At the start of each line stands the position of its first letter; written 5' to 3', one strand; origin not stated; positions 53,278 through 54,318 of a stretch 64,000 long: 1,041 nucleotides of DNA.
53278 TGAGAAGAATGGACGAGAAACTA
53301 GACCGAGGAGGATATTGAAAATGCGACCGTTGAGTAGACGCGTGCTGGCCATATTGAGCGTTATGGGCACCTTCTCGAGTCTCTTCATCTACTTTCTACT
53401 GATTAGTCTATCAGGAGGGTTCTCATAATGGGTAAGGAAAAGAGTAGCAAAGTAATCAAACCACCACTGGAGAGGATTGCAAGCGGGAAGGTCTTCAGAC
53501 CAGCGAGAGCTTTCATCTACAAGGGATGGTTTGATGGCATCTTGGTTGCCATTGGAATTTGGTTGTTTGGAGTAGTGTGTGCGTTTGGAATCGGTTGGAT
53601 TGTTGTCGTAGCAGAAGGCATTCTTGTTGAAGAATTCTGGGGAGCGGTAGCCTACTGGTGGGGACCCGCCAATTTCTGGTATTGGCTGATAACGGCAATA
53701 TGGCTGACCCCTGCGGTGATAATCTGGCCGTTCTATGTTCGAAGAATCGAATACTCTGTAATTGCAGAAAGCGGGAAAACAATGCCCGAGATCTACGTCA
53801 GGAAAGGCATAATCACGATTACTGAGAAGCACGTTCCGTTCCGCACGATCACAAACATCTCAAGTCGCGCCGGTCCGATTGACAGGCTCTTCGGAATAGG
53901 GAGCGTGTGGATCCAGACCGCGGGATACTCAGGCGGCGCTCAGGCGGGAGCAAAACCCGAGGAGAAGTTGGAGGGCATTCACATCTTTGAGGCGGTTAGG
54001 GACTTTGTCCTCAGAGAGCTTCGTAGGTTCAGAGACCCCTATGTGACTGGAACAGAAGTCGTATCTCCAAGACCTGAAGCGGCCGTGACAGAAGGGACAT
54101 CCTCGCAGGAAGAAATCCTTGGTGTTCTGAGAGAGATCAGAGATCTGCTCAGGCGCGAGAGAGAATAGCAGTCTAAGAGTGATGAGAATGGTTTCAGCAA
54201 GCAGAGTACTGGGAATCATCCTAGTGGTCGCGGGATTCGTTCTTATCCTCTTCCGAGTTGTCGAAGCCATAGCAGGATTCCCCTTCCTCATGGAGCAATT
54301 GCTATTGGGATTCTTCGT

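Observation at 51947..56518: Family of seven small hydrophobic peptides interleaved with tandem bPH_2 membrane proteins and an MFS transporter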

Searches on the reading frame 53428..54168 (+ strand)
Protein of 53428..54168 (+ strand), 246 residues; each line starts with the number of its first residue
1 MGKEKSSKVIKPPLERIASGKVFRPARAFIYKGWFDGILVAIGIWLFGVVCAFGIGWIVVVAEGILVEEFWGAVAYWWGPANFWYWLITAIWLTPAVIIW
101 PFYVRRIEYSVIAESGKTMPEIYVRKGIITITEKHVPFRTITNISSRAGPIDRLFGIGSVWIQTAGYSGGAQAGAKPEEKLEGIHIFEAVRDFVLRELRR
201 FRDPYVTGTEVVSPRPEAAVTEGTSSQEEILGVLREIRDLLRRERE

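Call 4: search_protein_families(library=pfam, proteins=[window:53428-54168:+], max_evalue=0.01)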
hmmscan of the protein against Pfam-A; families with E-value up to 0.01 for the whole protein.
window:53428-54168:+ (246 aa): 1 family
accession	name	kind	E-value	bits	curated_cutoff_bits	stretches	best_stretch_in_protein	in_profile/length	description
PF03703.20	bPH_2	-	2.6e-09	37.7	22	1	121-175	12-65/78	Bacterial PH domain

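Call 6: find_encoding_contigs(protein=window:53428-54168:+, flank=10000, max_places=10)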
Protein window:53428-54168:+ (246 aa): no gene with exactly this product is on record in the collection.

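Call 7: find_homologous_proteins(query=window:53428-54168:+, max_evalue=0.00001)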
Query window:53428-54168:+ (246 aa): 1318 proteins with E <= 0.00001 among 2502 candidates; the best 120 are listed.
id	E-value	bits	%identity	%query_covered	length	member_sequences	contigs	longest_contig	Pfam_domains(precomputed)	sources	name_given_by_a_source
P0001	5.3e-160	549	100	100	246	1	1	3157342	PF03703.21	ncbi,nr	ncbi:MAG: PH domain-containing protein [Candidatus Thorarchaeota archaeon]|nr:MAG: PH domain-contain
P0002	1.0e-139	482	86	100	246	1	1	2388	PF03703.21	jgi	jgi:membrane protein YdbS with pleckstrin-like domain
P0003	6.4e-126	437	78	100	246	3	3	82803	PF03703.21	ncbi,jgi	ncbi:MAG: PH domain-containing protein [Candidatus Thorarchaeota archaeon]|jgi:membrane protein YdbS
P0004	3.9e-100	352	68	96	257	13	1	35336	PF03703.21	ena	-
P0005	2.8e-99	350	67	98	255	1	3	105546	PF03703.21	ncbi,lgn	ncbi:MAG: PH domain-containing protein [Candidatus Thorarchaeota archaeon]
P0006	1.5e-98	347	65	97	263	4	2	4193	PF03703.21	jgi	jgi:membrane protein YdbS with pleckstrin-like domain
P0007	5.0e-98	346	65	95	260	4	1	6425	PF03703.21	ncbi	-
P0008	6.4e-98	345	64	95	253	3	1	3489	PF03703.21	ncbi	ncbi:MAG: PH domain-containing protein [Candidatus Thorarchaeota archaeon]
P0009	3.9e-97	343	65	98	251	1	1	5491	PF03703.21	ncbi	-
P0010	5.6e-97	342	64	95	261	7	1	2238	PF03703.21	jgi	jgi:membrane protein YdbS with pleckstrin-like domain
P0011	1.7e-96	341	64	98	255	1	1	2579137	PF03703.21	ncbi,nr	ncbi:MAG: PH domain-containing protein [Candidatus Thorarchaeota archaeon]|nr:MAG: PH domain-contain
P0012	1.0e-95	338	65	95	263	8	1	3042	PF03703.21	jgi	jgi:membrane protein YdbS with pleckstrin-like domain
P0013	3.8e-95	336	64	96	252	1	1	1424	PF03703.21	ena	-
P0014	6.9e-94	332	64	98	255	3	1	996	PF03703.21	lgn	-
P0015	2.3e-93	330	64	99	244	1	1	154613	PF03703.21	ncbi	-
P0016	4.3e-93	329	64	95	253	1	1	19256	PF03703.21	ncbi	ncbi:MAG: PH domain-containing protein [Candidatus Thorarchaeota archaeon]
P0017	2.1e-92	327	61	96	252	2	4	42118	PF03703.21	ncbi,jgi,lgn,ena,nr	ncbi:MAG: hypothetical protein AM326_01425 [Candidatus Thorarchaeota archaeon SMTZ-45]|nr:MAG: hypot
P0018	9.9e-91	322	61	99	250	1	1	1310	PF03703.21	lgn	-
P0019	2.4e-90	320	62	96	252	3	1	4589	PF03703.21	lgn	-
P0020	1.9e-88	314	59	96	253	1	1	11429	PF03703.21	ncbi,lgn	ncbi:MAG: PH domain-containing protein [Candidatus Thorarchaeota archaeon]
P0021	1.7e-87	311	62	96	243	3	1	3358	PF03703.21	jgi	-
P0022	3.1e-87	310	58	100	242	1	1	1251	PF03703.21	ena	-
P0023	1.0e-85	305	60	97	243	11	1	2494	PF03703.21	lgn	-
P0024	1.0e-85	305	56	100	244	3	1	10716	PF03703.21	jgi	jgi:membrane protein YdbS with pleckstrin-like domain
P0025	1.1e-85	305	57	100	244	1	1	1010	PF03703.21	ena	-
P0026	4.1e-85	303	61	98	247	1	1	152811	PF03703.21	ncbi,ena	-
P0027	7.9e-85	302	60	96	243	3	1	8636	PF03703.21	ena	-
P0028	1.1e-84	302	59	100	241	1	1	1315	PF03703.21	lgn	-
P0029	2.2e-84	301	60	100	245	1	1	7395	PF03703.21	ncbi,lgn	-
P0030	6.9e-84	299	61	96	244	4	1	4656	PF03703.21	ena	-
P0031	8.9e-84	299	59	96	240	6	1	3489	PF03703.21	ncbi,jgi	ncbi:MAG: PH domain-containing protein [Candidatus Thorarchaeota archaeon]|jgi:hypothetical protein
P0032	1.7e-83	298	60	97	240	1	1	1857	PF03703.21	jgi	jgi:membrane protein YdbS with pleckstrin-like domain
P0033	2.8e-83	297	61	96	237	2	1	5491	PF03703.21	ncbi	-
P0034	3.0e-83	297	58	96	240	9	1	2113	PF03703.21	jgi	-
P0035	5.4e-83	296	61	90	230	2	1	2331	PF03703.21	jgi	jgi:membrane protein YdbS with pleckstrin-like domain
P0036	6.9e-83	296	60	97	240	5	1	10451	PF03703.21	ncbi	ncbi:MAG: PH domain-containing protein [Candidatus Thorarchaeota archaeon]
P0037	7.3e-83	296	60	97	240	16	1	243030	PF03703.21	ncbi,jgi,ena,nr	ncbi:MAG: PH domain-containing protein [Candidatus Thorarchaeota archaeon]|nr:PH domain-containing p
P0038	8.5e-83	296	60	97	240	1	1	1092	PF03703.21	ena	-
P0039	9.2e-83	296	62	96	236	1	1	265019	PF03703.21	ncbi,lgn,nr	ncbi:MAG: PH domain-containing protein [Candidatus Thorarchaeota archaeon]|nr:PH domain-containing p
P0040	9.2e-83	296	62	97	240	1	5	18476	PF03703.21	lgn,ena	-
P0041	1.3e-82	295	60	97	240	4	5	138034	PF03703.21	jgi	jgi:membrane protein YdbS with pleckstrin-like domain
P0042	1.5e-82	295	57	100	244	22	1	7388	PF03703.21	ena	-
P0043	1.6e-82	295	60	96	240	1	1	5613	PF03703.21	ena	-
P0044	1.8e-82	295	58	100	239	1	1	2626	PF03703.21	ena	-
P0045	2.0e-82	294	56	99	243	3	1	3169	PF03703.21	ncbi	-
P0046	2.8e-82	294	60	97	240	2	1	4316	PF03703.21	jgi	jgi:membrane protein YdbS with pleckstrin-like domain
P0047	2.9e-82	294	59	96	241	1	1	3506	PF03703.21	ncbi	ncbi:MAG: PH domain-containing protein [Candidatus Hodarchaeota archaeon]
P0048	3.2e-82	294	60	97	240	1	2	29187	PF03703.21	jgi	jgi:membrane protein YdbS with pleckstrin-like domain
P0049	4.2e-82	293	61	97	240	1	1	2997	PF03703.21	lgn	-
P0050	5.8e-82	293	57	100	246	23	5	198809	PF03703.21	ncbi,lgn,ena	-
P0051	6.9e-82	293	61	97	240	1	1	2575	PF03703.21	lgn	-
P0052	7.9e-82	292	57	96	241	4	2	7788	PF03703.21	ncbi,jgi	ncbi:MAG: PH domain-containing protein [Candidatus Thorarchaeota archaeon]|jgi:membrane protein YdbS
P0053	1.0e-81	292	55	100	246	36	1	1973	PF03703.21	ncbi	-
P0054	1.3e-81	292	56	99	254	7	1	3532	PF03703.21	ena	-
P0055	1.4e-81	292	59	97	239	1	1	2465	PF03703.21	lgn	-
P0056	1.8e-81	291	55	98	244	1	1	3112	PF03703.21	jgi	jgi:membrane protein YdbS with pleckstrin-like domain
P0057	2.0e-81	291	56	100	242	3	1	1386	PF03703.21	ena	-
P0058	2.2e-81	291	57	98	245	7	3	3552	PF03703.21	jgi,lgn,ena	-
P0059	2.7e-81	291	55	100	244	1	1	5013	PF03703.21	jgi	jgi:membrane protein YdbS with pleckstrin-like domain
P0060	2.9e-81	291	59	97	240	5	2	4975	PF03703.21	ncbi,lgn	-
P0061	3.2e-81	290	56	100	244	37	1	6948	PF03703.21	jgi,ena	-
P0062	4.1e-81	290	56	97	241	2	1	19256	PF03703.21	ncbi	ncbi:MAG: PH domain-containing protein [Candidatus Thorarchaeota archaeon]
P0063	4.6e-81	290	59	97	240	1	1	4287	PF03703.21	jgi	jgi:membrane protein YdbS with pleckstrin-like domain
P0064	4.6e-81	290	56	100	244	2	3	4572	PF03703.21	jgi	jgi:membrane protein YdbS with pleckstrin-like domain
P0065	5.3e-81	290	58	99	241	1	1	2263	PF03703.21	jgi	-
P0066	5.7e-81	290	57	96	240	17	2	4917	PF03703.21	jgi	jgi:membrane protein YdbS with pleckstrin-like domain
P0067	5.9e-81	290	59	97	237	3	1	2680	PF03703.21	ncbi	-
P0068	8.2e-81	289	57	98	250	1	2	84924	PF03703.21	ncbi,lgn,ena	-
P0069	1.2e-80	289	56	100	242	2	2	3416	PF03703.21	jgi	-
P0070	1.2e-80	289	55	100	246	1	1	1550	PF03703.21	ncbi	-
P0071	1.3e-80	289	57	99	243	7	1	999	PF03703.21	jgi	-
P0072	1.4e-80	288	56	100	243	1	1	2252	PF03703.21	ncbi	-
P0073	1.5e-80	288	59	97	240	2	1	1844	PF03703.21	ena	-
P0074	1.6e-80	288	56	99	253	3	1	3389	PF03703.21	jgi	-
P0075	1.7e-80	288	56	100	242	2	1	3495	PF03703.21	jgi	jgi:membrane protein YdbS with pleckstrin-like domain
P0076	1.8e-80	288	57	97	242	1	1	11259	PF03703.21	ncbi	ncbi:MAG: PH domain-containing protein [Candidatus Thorarchaeota archaeon]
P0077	2.0e-80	288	57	96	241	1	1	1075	PF03703.21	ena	-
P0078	2.0e-80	288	56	100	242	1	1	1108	PF03703.21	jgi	-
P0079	2.2e-80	288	57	98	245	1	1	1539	PF03703.21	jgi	-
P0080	2.5e-80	288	56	100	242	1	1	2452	PF03703.21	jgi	-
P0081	2.7e-80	287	56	100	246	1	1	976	PF03703.21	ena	-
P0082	4.2e-80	287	55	100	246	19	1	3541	PF03703.21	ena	-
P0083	4.8e-80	287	54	99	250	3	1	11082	PF03703.21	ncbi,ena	-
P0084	5.3e-80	287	58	97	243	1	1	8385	PF03703.21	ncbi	-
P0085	5.9e-80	286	57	98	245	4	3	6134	PF03703.21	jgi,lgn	jgi:membrane protein YdbS with pleckstrin-like domain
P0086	6.2e-80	286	56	98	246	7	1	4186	PF03703.21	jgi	-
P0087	7.1e-80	286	56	98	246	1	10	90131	PF03703.21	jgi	jgi:membrane protein YdbS with pleckstrin-like domain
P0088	7.8e-80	286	56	100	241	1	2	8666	PF03703.21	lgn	-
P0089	9.1e-80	286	56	98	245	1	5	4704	PF03703.21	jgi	jgi:membrane protein YdbS with pleckstrin-like domain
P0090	9.6e-80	286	56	100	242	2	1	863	PF03703.21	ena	-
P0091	1.1e-79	286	58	97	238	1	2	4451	PF03703.21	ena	-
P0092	1.1e-79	285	54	100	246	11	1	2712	PF03703.21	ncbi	-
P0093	1.1e-79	285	54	97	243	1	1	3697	PF03703.21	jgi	jgi:membrane protein YdbS with pleckstrin-like domain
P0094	1.4e-79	285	57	98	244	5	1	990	PF03703.21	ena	-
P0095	1.4e-79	285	55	98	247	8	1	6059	PF03703.21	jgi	jgi:membrane protein YdbS with pleckstrin-like domain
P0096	1.5e-79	285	57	97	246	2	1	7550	PF03703.21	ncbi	-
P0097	1.5e-79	285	56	100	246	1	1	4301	PF03703.21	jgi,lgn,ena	-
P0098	1.8e-79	285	56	97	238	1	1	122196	PF03703.21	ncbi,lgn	-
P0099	2.1e-79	285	56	98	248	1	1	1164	PF03703.21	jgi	-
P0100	2.1e-79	285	57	98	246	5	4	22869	PF03703.21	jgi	jgi:membrane protein YdbS with pleckstrin-like domain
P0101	2.3e-79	284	58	97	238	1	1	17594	PF03703.21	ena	-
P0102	2.3e-79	284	56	97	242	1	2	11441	PF03703.21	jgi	jgi:membrane protein YdbS with pleckstrin-like domain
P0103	2.5e-79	284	56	98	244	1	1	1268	PF03703.21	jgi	jgi:membrane protein YdbS with pleckstrin-like domain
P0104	2.9e-79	284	54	100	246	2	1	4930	PF03703.21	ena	-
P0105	3.0e-79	284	56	100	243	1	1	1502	PF03703.21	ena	-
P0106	3.0e-79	284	57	97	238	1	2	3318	PF03703.21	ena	-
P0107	3.3e-79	284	59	97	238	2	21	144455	PF03703.21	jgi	jgi:membrane protein YdbS with pleckstrin-like domain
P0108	3.3e-79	284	58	97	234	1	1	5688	PF03703.21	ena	-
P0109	3.5e-79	284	56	100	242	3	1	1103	PF03703.21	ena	-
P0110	3.5e-79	284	54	100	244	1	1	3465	PF03703.21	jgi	jgi:membrane protein YdbS with pleckstrin-like domain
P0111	3.8e-79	284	55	99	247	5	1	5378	PF03703.21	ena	-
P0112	3.9e-79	284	56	100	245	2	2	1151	PF03703.21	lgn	-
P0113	3.9e-79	284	57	98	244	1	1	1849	PF03703.21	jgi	jgi:membrane protein YdbS with pleckstrin-like domain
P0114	5.1e-79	283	57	97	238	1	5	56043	PF03703.21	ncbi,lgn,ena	ncbi:MAG: PH domain-containing protein [Candidatus Thorarchaeota archaeon]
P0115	7.1e-79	283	57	100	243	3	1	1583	PF03703.21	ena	-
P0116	7.2e-79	283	54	100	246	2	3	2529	PF03703.21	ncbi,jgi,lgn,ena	-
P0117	7.3e-79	283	58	97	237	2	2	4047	PF03703.21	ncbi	ncbi:MAG: PH domain-containing protein [Candidatus Thorarchaeota archaeon]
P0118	7.5e-79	283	56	100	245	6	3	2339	PF03703.21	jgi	jgi:membrane protein YdbS with pleckstrin-like domain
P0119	8.3e-79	283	57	96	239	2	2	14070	PF03703.21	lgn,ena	-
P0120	8.5e-79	283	57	97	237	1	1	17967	PF03703.21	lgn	-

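Call 8: find_encoding_contigs(protein=P0003, flank=6000, max_places=2)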
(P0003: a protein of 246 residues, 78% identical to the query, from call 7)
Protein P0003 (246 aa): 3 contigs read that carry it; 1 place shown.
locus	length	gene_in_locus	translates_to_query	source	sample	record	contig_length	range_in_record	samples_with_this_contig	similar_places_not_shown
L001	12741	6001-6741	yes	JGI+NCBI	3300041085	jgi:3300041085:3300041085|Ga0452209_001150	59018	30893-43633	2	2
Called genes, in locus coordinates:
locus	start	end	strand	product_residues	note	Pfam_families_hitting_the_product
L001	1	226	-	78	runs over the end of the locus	-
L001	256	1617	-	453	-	PF13529:Peptidase_C39_2, PF14399:BtrH_N (faint)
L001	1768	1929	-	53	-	-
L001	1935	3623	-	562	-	-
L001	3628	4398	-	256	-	PF00005:ABC_tran, PF13304:AAA_21 (weak)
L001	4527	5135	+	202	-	-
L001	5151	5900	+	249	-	PF03703:bPH_2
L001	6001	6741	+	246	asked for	PF03703:bPH_2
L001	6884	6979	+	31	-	-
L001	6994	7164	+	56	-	-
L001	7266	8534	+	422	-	PF03092:BT1, PF07690:MFS_1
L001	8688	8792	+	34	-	-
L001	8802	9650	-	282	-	PF01261:AP_endonuc_2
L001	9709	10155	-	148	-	-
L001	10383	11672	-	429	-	PF00245:Alk_phosphatase, PF01676:Metalloenzyme (weak)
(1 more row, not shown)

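Call 9: find_encoding_contigs(protein=P0005, flank=6000, max_places=2)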
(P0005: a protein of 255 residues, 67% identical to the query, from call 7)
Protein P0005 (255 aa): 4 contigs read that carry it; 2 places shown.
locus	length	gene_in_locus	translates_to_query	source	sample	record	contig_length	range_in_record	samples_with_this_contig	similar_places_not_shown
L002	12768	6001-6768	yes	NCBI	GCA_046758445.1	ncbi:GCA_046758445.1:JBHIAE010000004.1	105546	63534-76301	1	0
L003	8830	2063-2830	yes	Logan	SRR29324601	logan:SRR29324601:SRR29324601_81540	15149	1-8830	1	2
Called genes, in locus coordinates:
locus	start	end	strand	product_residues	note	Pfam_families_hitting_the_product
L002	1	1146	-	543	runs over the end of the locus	-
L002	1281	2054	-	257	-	PF00005:ABC_tran, PF13304:AAA_21 (weak)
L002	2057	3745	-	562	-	-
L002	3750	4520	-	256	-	PF00005:ABC_tran, PF13304:AAA_21 (weak)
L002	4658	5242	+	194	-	-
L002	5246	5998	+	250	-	PF03703:bPH_2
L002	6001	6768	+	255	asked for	PF03703:bPH_2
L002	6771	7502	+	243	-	PF03703:bPH_2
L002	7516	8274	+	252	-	PF03703:bPH_2 (weak)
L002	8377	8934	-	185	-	-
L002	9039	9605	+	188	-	PF00583:Acetyltransf_1, PF13302:Acetyltransf_3 (weak), PF13420:Acetyltransf_4, PF13508:Acetyltransf_7, PF13673:Acetyltransf_10, PF08445:FR47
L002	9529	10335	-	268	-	PF01261:AP_endonuc_2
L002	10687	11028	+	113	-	-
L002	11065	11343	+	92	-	-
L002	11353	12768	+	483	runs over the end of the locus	PF20773:InhA-like_MAM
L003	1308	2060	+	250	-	PF03703:bPH_2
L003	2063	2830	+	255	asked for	PF03703:bPH_2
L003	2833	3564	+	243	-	PF03703:bPH_2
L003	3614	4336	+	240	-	PF03703:bPH_2 (weak)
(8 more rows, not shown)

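Call 10: find_encoding_contigs(protein=P0011, flank=6000, max_places=1)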
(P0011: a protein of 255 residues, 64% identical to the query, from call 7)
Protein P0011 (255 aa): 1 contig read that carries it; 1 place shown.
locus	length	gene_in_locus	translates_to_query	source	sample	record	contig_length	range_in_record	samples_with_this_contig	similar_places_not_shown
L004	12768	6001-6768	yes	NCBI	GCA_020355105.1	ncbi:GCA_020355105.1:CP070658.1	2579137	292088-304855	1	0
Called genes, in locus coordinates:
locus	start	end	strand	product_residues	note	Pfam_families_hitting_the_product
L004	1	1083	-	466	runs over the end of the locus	-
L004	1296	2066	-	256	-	PF00005:ABC_tran, PF13304:AAA_21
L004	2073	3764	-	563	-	-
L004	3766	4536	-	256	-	PF00005:ABC_tran, PF13304:AAA_21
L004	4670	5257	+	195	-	-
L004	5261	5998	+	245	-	PF03703:bPH_2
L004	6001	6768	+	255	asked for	PF03703:bPH_2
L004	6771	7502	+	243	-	PF03703:bPH_2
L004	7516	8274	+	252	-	PF03703:bPH_2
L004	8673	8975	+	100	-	PF11419:DUF3194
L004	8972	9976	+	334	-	PF01368:DHH, PF02272:DHHA1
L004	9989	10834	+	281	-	PF02463:SMC_N (weak), PF00005:ABC_tran, PF13191:AAA_16 (faint), PF13304:AAA_21 (faint), PF13401:AAA_22 (faint)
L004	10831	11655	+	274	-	PF00005:ABC_tran, PF02463:SMC_N (weak), PF13304:AAA_21 (faint)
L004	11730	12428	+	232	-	PF02361:CbiQ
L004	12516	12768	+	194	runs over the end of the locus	-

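Call 11: find_encoding_contigs(protein=P0037, flank=6000, max_places=1)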
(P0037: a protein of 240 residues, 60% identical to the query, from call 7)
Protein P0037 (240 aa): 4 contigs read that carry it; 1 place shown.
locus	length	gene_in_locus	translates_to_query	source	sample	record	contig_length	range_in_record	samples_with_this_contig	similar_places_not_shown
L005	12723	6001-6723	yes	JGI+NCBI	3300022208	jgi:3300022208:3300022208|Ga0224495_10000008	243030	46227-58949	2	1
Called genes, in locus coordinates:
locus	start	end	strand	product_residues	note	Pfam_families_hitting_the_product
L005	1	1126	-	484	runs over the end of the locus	PF13529:Peptidase_C39_2 (weak), PF14399:BtrH_N (weak)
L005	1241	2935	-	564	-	-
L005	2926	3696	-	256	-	PF00005:ABC_tran, PF13304:AAA_21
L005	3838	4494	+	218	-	-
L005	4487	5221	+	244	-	PF03703:bPH_2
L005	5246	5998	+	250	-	PF03703:bPH_2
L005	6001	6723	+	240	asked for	PF03703:bPH_2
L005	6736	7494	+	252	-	PF03703:bPH_2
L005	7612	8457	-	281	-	PF01261:AP_endonuc_2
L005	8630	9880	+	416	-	PF01408:GFO_IDH_MocA, PF02894:GFO_IDH_MocA_C, PF22725:GFO_IDH_MocA_C3 (weak)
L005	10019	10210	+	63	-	-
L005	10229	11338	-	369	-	PF08279:HTH_11 (faint), PF13556:HTH_30 (faint), PF13730:HTH_36 (faint)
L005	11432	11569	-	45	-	-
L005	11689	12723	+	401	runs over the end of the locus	PF02812:ELFV_dehydrog_N, PF00208:ELFV_dehydrog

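Call 27: search_protein_families(library=ncbifam, proteins=[window:53428-54168:+], max_evalue=0.01)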
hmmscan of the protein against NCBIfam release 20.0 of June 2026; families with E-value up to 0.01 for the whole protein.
window:53428-54168:+ (246 aa): 0 families

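Call 28: search_protein_families(library=padloc, proteins=[window:53428-54168:+], max_evalue=0.01)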
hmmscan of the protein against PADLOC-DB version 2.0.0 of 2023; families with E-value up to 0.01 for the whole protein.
window:53428-54168:+ (246 aa): 0 families

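Call 42: find_encoding_contigs(protein=P0002, flank=3000, max_places=2)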
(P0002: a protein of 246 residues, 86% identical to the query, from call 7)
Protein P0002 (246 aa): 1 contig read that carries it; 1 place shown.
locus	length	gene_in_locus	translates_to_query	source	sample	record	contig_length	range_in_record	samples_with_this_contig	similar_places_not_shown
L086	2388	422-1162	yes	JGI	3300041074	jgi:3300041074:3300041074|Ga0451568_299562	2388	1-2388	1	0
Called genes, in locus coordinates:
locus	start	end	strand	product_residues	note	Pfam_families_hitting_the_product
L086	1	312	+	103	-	?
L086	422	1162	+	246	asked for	PF03703:bPH_2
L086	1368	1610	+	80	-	-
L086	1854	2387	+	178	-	?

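Call 49: search_solved_structures(query=window:53428-54168:+, max_evalue=1)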
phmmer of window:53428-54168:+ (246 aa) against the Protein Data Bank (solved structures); distinct sequences matched with E-value up to 1: 0.

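Call 70: predict_structure(alignment_id=A6)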
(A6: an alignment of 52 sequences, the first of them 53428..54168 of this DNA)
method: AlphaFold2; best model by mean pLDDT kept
length: 246 residues; sequences in the alignment: 52
mean_pLDDT: 60.5   pTM: 0.48
mean pLDDT of the five models: 60.5, 58.9, 58.2, 57.8, 57.3
residues with pLDDT >= 90: 45; 70-90: 52; 50-70: 40; < 50: 109
segments of 3 or more residues with pLDDT < 50: 1-23, 110-141, 165-191, 202-224
pLDDT, mean of each block of 10 residues (from residue 1): 35 34 60 88 94 90 90 89 94 91 71 36 33 39 58 63 44 34 40 52 33 37 56 84 73
secondary structure, 60 per line:
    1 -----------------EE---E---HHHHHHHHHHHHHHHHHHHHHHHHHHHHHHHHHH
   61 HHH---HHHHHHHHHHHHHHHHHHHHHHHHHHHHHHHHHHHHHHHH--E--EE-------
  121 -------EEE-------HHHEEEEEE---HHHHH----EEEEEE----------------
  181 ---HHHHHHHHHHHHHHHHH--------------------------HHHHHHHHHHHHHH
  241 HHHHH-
elements in order: H27-63 H67-106 E128-130 E141-146 H150-154 E159-164 H184-200 H227-245
